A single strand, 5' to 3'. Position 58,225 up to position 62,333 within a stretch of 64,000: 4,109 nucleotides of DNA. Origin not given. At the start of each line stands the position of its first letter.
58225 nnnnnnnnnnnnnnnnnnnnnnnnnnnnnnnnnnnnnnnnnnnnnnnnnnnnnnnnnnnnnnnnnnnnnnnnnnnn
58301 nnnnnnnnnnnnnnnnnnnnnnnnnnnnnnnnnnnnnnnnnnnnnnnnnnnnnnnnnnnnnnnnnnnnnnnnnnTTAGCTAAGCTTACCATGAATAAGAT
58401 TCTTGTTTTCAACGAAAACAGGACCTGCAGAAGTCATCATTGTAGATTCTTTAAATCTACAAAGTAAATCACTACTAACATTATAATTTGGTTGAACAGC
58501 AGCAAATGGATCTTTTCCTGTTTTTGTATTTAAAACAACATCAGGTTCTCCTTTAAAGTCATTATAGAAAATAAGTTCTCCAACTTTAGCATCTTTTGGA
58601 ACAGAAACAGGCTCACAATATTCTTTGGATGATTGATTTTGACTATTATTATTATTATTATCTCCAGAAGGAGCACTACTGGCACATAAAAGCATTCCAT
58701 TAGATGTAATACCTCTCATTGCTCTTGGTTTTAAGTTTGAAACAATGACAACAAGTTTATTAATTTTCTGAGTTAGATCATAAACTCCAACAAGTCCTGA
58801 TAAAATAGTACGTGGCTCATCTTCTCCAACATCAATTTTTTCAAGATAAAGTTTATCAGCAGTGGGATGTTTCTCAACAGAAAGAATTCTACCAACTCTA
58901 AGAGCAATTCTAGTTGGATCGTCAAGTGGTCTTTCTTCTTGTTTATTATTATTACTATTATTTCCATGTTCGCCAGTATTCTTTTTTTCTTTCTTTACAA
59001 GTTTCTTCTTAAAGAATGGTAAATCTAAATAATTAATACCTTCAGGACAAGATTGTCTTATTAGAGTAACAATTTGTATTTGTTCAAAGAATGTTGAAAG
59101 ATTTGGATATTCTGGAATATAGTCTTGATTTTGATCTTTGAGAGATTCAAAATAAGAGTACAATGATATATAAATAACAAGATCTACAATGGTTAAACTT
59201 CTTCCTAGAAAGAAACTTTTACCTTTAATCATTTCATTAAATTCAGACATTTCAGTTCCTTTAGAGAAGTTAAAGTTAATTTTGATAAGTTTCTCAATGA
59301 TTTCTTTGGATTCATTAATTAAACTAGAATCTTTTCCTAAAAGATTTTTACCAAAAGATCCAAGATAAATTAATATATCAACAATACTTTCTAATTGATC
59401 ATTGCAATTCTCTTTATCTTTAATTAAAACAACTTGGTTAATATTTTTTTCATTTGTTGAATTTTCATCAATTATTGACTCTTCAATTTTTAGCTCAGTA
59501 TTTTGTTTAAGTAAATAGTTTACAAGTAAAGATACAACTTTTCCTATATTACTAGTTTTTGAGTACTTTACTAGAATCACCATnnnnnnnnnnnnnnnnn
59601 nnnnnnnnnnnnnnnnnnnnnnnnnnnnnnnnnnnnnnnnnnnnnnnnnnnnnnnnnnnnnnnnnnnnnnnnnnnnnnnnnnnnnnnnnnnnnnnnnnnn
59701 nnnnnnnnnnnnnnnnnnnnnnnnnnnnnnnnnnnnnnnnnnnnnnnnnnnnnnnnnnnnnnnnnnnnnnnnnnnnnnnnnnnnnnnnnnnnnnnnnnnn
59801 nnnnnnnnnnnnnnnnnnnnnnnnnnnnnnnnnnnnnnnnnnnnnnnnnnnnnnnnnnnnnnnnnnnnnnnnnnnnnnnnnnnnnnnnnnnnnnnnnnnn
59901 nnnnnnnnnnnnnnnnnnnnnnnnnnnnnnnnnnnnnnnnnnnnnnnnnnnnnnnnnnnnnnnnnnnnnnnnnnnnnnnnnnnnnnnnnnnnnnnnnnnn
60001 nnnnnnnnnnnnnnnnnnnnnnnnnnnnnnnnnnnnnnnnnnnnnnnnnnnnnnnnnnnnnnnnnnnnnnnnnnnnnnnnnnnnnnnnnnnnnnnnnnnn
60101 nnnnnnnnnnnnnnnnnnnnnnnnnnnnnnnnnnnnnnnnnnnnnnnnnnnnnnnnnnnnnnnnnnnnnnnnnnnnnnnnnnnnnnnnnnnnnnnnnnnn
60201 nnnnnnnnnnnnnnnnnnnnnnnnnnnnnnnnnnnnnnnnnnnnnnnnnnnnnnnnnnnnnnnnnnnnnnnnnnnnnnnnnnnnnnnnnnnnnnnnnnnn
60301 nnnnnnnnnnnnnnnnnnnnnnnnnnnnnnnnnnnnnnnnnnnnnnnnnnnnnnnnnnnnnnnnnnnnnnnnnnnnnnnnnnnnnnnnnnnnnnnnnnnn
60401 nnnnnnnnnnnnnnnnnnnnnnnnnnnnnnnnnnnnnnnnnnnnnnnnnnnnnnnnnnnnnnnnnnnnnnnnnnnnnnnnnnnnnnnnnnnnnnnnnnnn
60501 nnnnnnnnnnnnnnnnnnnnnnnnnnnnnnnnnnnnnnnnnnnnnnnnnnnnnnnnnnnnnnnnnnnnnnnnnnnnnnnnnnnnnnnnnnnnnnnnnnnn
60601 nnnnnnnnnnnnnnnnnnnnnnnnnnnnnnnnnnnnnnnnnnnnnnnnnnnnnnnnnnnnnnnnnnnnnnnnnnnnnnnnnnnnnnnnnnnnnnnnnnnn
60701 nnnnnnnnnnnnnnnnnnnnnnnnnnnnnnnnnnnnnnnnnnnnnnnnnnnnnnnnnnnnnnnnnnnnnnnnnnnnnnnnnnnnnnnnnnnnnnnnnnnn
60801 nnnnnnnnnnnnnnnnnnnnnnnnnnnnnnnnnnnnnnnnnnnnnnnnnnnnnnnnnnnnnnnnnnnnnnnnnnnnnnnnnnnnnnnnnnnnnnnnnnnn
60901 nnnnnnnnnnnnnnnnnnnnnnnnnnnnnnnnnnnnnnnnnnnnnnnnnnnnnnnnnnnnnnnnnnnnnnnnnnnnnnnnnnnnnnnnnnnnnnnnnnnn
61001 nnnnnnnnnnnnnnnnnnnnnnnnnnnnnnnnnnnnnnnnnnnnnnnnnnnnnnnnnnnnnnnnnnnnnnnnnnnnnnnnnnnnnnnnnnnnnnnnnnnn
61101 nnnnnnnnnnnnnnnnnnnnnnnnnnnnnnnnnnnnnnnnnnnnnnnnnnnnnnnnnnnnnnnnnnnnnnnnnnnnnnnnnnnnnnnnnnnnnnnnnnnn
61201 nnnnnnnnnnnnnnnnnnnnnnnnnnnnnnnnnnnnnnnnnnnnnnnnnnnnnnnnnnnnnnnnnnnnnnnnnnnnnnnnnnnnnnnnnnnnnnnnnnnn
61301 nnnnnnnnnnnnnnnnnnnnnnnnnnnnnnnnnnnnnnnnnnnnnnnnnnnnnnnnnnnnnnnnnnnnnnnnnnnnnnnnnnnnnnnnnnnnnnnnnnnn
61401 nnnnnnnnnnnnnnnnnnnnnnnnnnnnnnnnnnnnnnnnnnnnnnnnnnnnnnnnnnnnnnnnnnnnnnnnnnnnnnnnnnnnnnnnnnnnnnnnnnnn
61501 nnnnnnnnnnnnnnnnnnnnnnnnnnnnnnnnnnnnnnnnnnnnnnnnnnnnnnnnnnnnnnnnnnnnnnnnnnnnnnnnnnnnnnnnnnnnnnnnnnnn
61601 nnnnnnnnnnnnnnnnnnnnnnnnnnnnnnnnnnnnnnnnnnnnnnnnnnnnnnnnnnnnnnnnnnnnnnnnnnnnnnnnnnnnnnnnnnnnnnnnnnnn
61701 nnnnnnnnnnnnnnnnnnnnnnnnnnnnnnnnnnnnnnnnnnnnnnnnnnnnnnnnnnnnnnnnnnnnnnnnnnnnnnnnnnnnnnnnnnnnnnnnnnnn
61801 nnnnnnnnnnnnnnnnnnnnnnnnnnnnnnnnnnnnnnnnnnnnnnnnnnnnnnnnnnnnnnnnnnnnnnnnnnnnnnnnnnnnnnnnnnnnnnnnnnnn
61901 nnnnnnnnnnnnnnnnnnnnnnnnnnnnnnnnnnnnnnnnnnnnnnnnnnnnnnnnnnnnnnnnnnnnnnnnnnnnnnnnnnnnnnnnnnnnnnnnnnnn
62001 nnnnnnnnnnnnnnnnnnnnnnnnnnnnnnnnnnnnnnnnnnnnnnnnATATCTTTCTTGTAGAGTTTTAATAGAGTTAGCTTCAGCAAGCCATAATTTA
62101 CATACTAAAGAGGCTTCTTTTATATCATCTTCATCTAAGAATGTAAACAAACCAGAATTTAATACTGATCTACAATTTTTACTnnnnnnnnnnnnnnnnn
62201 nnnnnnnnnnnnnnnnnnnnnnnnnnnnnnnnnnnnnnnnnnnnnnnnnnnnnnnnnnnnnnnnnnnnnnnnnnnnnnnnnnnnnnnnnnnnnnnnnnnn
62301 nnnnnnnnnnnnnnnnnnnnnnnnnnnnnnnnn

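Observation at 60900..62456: TBC RabGAP gene gains an F-box through a short 5' exon joined by a 66-bp intron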

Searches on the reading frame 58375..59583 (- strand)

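Call 69: search_protein_families(library=pfam, max_evalue=0.01, proteins=[window:58375-59583:-])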
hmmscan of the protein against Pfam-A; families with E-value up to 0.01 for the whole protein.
window:58375-59583:- (402 aa): 5 families
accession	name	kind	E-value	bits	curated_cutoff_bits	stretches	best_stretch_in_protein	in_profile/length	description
PF01588.26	tRNA_bind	-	2.9e-27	95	27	1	228-309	1-77/96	Putative tRNA binding domain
PF14497.11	GST_C_3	-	1.1e-05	26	21.6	1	112-170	35-92/104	Glutathione S-transferase, C-terminal domain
PF17171.9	GST_C_6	-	0.0011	19.1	28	1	116-169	9-64/64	Glutathione S-transferase, C-terminal domain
PF21972.1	Arc1p_N_like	-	0.0029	18.3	27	1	108-152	17-61/81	Nuclear-export cofactor Arc1p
PF00043.30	GST_C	-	0.0029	18.3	20.7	1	113-169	36-89/93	Glutathione S-transferase, C-terminal domain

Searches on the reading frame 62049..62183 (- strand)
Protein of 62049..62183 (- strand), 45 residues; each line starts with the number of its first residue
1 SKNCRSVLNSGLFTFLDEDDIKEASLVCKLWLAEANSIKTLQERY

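Call 44: search_solved_structures(query=A7, max_evalue=10, show_alignments=2)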
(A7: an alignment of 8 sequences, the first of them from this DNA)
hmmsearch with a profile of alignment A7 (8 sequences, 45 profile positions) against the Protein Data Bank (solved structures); distinct sequences matched with E-value up to 10: 7.
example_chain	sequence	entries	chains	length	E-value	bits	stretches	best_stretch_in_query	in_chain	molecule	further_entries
2hk5_A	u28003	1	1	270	0.57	13.1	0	25-43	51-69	Tyrosine-protein kinase HCK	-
5zj6_A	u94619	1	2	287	0.67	12.8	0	25-43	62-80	Tyrosine-protein kinase HCK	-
2p1m_B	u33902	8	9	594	0.97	12.3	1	12-32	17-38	TRANSPORT INHIBITOR RESPONSE 1 protein | TRANSPORT INHIBITOR RESPONSE 1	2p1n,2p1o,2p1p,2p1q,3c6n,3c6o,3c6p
1ad5_A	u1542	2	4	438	1.8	11.4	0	25-43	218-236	HAEMATOPOETIC CELL KINASE HCK | HEMATOPOETIC CELL KINASE HCK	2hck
1qcf_A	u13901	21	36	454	1.9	11.4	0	25-43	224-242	Tyrosine-protein kinase HCK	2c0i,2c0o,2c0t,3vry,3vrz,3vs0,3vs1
9byj_A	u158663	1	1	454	1.9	11.4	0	25-43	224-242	Tyrosine-protein kinase HCK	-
9h0m_E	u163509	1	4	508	8.2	9.4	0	18-29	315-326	PIT54 protein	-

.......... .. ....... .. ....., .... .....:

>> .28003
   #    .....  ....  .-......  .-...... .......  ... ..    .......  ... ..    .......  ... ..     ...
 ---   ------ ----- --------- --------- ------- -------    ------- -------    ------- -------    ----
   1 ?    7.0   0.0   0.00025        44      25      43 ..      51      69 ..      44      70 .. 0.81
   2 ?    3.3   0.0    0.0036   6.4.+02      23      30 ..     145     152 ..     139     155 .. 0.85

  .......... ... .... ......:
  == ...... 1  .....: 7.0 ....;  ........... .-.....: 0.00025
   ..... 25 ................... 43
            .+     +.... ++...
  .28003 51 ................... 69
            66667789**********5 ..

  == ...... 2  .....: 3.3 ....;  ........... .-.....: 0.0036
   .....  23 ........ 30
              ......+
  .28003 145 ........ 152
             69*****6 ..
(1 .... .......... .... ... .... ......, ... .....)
